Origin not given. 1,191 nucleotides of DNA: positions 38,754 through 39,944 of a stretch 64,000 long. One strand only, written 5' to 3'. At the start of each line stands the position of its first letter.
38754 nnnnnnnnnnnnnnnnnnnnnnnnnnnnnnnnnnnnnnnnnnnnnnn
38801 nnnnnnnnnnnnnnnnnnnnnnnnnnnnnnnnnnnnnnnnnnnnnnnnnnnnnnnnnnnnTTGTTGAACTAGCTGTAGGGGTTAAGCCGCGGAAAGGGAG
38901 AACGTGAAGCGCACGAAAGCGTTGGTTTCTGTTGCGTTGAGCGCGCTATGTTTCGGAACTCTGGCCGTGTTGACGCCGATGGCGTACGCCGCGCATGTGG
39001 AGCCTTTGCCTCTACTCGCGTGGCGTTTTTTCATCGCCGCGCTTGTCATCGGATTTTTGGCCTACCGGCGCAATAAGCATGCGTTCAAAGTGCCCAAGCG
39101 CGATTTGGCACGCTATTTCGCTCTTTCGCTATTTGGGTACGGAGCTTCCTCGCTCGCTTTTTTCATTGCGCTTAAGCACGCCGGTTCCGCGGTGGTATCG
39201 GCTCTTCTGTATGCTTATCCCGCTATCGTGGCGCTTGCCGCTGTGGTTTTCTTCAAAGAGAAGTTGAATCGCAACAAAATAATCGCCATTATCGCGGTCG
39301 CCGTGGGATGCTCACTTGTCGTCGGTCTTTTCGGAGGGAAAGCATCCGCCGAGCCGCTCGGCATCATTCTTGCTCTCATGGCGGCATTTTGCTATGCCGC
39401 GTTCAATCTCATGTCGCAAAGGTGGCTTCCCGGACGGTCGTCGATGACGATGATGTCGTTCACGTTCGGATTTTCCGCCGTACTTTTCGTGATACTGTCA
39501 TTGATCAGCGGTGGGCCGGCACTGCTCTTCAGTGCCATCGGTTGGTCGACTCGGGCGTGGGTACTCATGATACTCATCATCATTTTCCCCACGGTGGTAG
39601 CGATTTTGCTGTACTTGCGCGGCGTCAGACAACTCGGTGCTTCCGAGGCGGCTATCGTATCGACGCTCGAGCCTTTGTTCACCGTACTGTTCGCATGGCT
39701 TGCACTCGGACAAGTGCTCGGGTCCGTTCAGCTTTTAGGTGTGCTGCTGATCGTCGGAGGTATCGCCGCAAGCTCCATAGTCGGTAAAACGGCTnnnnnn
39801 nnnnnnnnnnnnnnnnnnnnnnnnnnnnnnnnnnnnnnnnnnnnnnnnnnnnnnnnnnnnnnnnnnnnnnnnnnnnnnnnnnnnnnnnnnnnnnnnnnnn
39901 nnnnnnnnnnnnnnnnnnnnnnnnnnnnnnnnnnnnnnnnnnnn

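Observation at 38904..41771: Single 955-aa ORF fusing an EamA/DMT 10-TM transporter domain to a class A penicillin-binding protein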

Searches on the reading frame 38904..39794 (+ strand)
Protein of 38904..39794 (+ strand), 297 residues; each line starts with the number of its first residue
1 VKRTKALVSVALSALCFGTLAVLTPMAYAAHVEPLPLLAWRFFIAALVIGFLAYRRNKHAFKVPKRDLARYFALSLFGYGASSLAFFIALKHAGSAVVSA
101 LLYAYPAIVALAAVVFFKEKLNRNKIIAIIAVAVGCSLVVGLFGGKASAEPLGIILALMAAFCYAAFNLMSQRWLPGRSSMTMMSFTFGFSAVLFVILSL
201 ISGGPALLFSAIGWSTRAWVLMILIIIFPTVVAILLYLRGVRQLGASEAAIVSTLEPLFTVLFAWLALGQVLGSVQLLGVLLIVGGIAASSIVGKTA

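Call 16: find_homologous_proteins(query=window:38904-39794:+, max_evalue=0.00001)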
Query window:38904-39794:+ (297 aa): 323 proteins with E <= 0.00001 among 8000 candidates; the best 120 are listed.
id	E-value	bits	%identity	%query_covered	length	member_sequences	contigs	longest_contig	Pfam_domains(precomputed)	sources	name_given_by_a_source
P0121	2.5e-101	357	62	100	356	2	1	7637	PF00892.27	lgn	-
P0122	2.2e-80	288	50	99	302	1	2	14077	PF00892.27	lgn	-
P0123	5.6e-80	287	50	100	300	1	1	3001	PF00892.27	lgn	-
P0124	1.8e-79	285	51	100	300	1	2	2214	PF00892.27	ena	-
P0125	2.0e-79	285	51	99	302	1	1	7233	PF00892.27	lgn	-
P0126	4.6e-79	284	51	99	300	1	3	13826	PF00892.27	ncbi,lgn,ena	ncbi:MAG TPA: DMT family transporter [Coriobacteriia bacterium]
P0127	8.6e-79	283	51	99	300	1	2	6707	PF00892.27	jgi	-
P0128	1.8e-78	282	51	98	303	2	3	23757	PF00892.27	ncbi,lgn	-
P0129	1.8e-78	282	51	100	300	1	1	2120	PF00892.27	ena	-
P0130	2.3e-78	281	50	99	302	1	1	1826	PF00892.27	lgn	-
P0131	3.9e-78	281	52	98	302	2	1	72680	PF00892.27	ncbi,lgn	-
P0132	4.1e-78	281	49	100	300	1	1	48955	PF00892.27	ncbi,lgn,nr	ncbi:MAG: DMT family transporter [Coriobacteriia bacterium]|nr:DMT family transporter [Coriobacterii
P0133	8.1e-78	280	51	97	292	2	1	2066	PF00892.27,PF03151.23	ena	-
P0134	9.6e-78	279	50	97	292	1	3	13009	PF00892.27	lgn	-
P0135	1.6e-77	279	51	97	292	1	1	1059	PF00892.27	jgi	-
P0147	1.0e-75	273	50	96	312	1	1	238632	PF00892.27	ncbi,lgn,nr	ncbi:MAG: EamA family transporter [Coriobacteriia bacterium]|nr:EamA family transporter [Coriobacter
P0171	2.8e-74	268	48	100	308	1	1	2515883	PF00892.27,PF03151.23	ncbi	-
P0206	5.0e-72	261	46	99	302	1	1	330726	PF00892.27,PF03151.23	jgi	jgi:drug/metabolite transporter (DMT)-like permease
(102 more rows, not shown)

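Call 17: search_solved_structures(query=window:38904-39794:+, max_evalue=1)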
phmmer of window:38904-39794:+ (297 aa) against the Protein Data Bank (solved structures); distinct sequences matched with E-value up to 1: 2.
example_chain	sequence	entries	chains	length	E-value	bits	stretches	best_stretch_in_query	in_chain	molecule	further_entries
7b0k_A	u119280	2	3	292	0.00014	24.7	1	32-287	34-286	Drug/metabolite transporter (DMT) superfamily permease | LicB protein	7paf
9k2i_J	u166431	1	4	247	0.8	12.3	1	182-235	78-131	T cell receptor 5934 chain beta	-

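Call 18: find_encoding_contigs(protein=P0171, flank=6000, max_places=1)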
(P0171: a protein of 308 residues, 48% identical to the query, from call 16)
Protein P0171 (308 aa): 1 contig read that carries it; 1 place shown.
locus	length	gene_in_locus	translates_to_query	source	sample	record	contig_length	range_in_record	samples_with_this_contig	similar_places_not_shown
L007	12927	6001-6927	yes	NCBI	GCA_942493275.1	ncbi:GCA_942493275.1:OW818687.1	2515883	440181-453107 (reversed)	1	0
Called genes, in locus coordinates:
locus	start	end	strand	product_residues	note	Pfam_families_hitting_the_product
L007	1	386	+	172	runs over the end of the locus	PF03975:CheD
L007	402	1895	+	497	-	PF01590:GAF, PF13185:GAF_2, PF13492:GAF_3 (weak), PF00990:GGDEF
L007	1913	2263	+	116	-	-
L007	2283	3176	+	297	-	PF01471:PG_binding_1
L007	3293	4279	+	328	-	PF24568:CC_PcsB, PF00877:NLPC_P60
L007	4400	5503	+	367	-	PF00437:T2SSE, PF13604:AAA_30 (faint)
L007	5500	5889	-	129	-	PF04892:VanZ-LLP1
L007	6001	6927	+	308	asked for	PF00892:EamA, PF03151:TPT (faint), PF00892:EamA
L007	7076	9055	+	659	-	PF00912:Transgly, PF00905:Transpeptidase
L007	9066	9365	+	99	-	PF00226:DnaJ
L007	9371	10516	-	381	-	PF04015:DUF362, PF13183:Fer4_8 (faint), PF00037:Fer4 (weak), PF12797:Fer4_2 (faint), PF12837:Fer4_6 (faint), PF12838:Fer4_7 (weak), PF13237:Fer4_10 (weak)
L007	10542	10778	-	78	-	-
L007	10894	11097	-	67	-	PF00037:Fer4 (faint), PF12838:Fer4_7 (weak)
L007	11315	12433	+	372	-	-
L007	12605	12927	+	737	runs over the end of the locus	PF03264:Cytochrom_NNT, PF14522:Cytochrome_C7 (faint), PF22113:Mtrc-MtrF_II-IV_dom (faint)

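Call 19: find_encoding_contigs(protein=P0147, flank=6000, max_places=1)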
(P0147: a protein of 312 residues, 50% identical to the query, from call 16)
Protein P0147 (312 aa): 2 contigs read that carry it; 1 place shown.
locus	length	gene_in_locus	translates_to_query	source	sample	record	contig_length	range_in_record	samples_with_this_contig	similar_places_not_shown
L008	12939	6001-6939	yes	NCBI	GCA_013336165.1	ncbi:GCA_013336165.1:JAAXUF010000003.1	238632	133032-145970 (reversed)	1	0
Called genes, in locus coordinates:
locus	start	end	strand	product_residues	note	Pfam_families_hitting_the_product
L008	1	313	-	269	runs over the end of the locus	PF01891:CbiM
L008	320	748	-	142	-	PF01475:FUR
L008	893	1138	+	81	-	PF11823:Se_S_carrier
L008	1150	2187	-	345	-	PF12229:PG_binding_4, PF03734:YkuD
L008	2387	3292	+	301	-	PF01471:PG_binding_1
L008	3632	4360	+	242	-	PF00877:NLPC_P60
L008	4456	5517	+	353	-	PF00437:T2SSE, PF25199:nSTAND_NTPase5 (faint), PF13604:AAA_30 (faint)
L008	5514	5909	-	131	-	PF04892:VanZ-LLP1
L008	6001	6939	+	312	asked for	PF00892:EamA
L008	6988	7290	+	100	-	PF00226:DnaJ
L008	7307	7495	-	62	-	PF14697:Fer4_21 (weak), PF13187:Fer4_9 (faint), PF25160:LdpA_Fe-S-bd (weak), PF12837:Fer4_6 (weak), PF00037:Fer4 (weak)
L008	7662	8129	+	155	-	PF14588:YjgF_endoribonc, PF01042:Ribonuc_L-PSP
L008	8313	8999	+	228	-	PF09858:DUF2085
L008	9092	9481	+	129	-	-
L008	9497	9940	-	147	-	-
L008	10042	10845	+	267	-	PF01887:SAM_HAT_N, PF20257:SAM_HAT_C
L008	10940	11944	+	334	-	PF07514:TraI_2 (weak), PF01966:HD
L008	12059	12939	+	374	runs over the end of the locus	PF02163:Peptidase_M50, PF00571:CBS (weak)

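Call 20: find_encoding_contigs(protein=P0121, flank=6000, max_places=2)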
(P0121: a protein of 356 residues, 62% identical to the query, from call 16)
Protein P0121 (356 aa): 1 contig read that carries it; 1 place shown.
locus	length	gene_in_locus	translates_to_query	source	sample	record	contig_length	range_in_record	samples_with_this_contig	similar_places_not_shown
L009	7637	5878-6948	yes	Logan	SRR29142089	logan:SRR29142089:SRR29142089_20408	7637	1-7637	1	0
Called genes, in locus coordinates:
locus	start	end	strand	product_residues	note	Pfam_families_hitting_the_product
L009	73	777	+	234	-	PF00005:ABC_tran, PF13401:AAA_22 (faint)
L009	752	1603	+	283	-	PF03649:UPF0014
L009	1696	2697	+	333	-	PF00348:polyprenyl_synt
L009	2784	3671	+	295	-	PF00126:HTH_1, PF12727:PBP_like (faint), PF03466:LysR_substrate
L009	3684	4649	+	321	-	PF01471:PG_binding_1, PF08823:PG_binding_2 (faint), PF01471:PG_binding_1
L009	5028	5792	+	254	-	PF00877:NLPC_P60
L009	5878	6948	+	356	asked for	PF00892:EamA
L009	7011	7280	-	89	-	PF07315:DUF1462 (faint)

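Call 21: find_encoding_contigs(protein=P0206, flank=6000, max_places=1)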
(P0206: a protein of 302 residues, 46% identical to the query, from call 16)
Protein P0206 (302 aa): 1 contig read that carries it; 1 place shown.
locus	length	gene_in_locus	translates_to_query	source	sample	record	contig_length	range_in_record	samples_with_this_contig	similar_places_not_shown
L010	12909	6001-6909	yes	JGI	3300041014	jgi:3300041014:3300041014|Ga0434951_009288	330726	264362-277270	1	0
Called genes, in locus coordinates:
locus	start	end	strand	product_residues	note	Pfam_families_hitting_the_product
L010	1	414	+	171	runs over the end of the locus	PF03975:CheD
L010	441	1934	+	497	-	PF01590:GAF (weak), PF13185:GAF_2, PF13492:GAF_3, PF00990:GGDEF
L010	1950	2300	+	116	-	-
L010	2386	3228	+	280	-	PF01471:PG_binding_1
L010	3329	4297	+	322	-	PF00877:NLPC_P60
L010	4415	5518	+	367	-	PF00437:T2SSE, PF13604:AAA_30 (faint)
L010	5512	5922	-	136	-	PF04892:VanZ-LLP1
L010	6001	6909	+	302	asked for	PF00892:EamA, PF03151:TPT (faint), PF00892:EamA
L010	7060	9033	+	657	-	PF00912:Transgly, PF00905:Transpeptidase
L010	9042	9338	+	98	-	PF00226:DnaJ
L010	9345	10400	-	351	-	PF04015:DUF362, PF13183:Fer4_8 (faint), PF12797:Fer4_2 (faint), PF13237:Fer4_10 (weak), PF00037:Fer4 (weak), PF12837:Fer4_6 (faint), PF12838:Fer4_7 (weak)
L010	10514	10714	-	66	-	-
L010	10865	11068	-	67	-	-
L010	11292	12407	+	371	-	-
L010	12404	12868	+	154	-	PF14588:YjgF_endoribonc, PF01042:Ribonuc_L-PSP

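Call 25: find_related_loci(query=A2, collection=genome_contigs, flank=7000)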
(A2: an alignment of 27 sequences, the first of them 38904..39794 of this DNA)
Query A2 (297 aa) in genome_contigs; peptide patterns used: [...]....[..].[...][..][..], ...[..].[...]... (x = any residue, [..] = any of these).
127 stretches matched a pattern; 99 encode a relative of the query (tblastn E <= 1e-3); the best 80 are kept; 80 distinct loci.
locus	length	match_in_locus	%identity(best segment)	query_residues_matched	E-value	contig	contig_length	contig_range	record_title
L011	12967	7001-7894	66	1-297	1e-119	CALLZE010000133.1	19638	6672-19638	MAG TPA_asm: uncultured Coriobacteriales bacterium isolate ERR1414267_bin.44_CONCOCT_v1.1_MAG genome assembly, contig: E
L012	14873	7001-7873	52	1-292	2e-86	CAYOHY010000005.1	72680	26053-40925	MAG TPA_asm: uncultured Eubacteriales bacterium isolate binchicken_co152_248 genome assembly, contig: NODE_405_length_72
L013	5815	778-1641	48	1-291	5e-85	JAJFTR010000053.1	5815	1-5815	MAG: Actinomycetes bacterium isolate bin.250 k141_3930542, whole genome shotgun sequence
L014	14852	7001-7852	49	1-287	1e-82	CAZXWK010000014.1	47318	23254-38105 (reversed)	MAG TPA_asm: uncultured Eubacteriales bacterium isolate binchicken_co152_220 genome assembly, contig: NODE_868_length_47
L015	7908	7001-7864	48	1-291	2e-82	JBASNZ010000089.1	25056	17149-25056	MAG: Coriobacteriia bacterium isolate MFD12108_ilm_asm_bin9 k127_78501, whole genome shotgun sequence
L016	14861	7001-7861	51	8-297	4e-82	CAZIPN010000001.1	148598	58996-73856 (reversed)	MAG TPA_asm: uncultured Eubacteriales bacterium isolate SRP185410_co2_410 genome assembly, contig: NODE_47_length_148598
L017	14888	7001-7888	48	1-297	6e-82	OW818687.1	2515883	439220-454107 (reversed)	metagenome genome assembly, chromosome: 1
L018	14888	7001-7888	49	1-297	1e-81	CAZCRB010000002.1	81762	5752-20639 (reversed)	MAG TPA_asm: uncultured Eubacteriales bacterium isolate binchicken_co104_79 genome assembly, contig: NODE_250_length_817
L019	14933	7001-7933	46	1-295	8e-80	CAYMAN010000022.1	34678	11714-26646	MAG TPA_asm: uncultured Eubacteriales bacterium isolate SRP302447_co4_271 genome assembly, contig: NODE_3366_length_3467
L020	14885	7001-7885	47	1-296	2e-79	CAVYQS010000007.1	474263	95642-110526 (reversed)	MAG: uncultured Actinomycetes bacterium isolate MFD04716.bin.1.58 genome assembly, contig: contig_33400, whole genome sh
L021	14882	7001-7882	46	1-295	2e-79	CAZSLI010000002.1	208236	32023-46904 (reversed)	MAG TPA_asm: uncultured Eubacteriales bacterium isolate binchicken_co152_201 genome assembly, contig: NODE_53_length_208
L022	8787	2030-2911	46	1-295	2e-78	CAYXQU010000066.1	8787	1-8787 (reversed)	MAG TPA_asm: uncultured Eubacteriales bacterium isolate binchicken_co269_29 genome assembly, contig: NODE_8256_length_87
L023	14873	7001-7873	48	1-292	2e-78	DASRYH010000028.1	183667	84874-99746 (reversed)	MAG TPA_asm: Coriobacteriia bacterium isolate SMAG_U13147 k141_100913, whole genome shotgun sequence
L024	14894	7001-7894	48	1-297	1e-78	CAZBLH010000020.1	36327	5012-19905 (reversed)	MAG TPA_asm: uncultured Eubacteriales bacterium isolate SRP268622_co1_142 genome assembly, contig: NODE_2198_length_3632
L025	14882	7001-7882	47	1-292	2e-77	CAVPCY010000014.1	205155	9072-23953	MAG: uncultured Actinomycetes bacterium isolate MFD00032.bin.2.33 genome assembly, contig: contig_34518, whole genome sh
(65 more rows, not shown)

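Call 51: search_protein_representatives(alignment_id=A4)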
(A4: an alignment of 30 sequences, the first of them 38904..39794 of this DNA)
Query: 30 sequences, 302 profile positions. Proteins with E-value up to 0.001 (for the whole library): 28788; up to 1e-10: 8139; up to 1e-30: 486. The best 150 are listed.
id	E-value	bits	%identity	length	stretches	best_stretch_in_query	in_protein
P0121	3.5e-120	417.4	-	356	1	1-298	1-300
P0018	2.5e-95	335.8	-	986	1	33-298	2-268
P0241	1.7e-84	300.3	-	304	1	3-296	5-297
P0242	5.2e-75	269.1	-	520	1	4-219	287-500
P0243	4.3e-65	236.6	-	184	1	1-180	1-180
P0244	8.1e-63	229.1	-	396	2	58-132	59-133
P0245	1.9e-62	227.9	-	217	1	93-295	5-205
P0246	5.7e-62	226.3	-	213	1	89-293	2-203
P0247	1.2e-59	218.7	-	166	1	138-296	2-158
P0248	1.4e-59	218.4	-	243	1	38-236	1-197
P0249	2.4e-58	214.4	-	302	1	11-294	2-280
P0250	6.7e-54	199.8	-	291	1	6-290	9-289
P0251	1.0e-53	199.2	-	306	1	9-296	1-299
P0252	9.8e-53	196.0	-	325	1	138-299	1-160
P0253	1.1e-52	195.8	-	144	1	22-137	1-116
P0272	5.4e-44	167.3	-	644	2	6-288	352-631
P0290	2.1e-41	158.8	-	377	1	9-272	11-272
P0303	1.1e-40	156.4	-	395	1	6-288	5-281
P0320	2.2e-39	152.1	-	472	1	7-300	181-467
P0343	2.2e-38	148.8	-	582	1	5-297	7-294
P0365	1.0e-37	146.7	-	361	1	9-295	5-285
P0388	1.3e-36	143.1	-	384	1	3-299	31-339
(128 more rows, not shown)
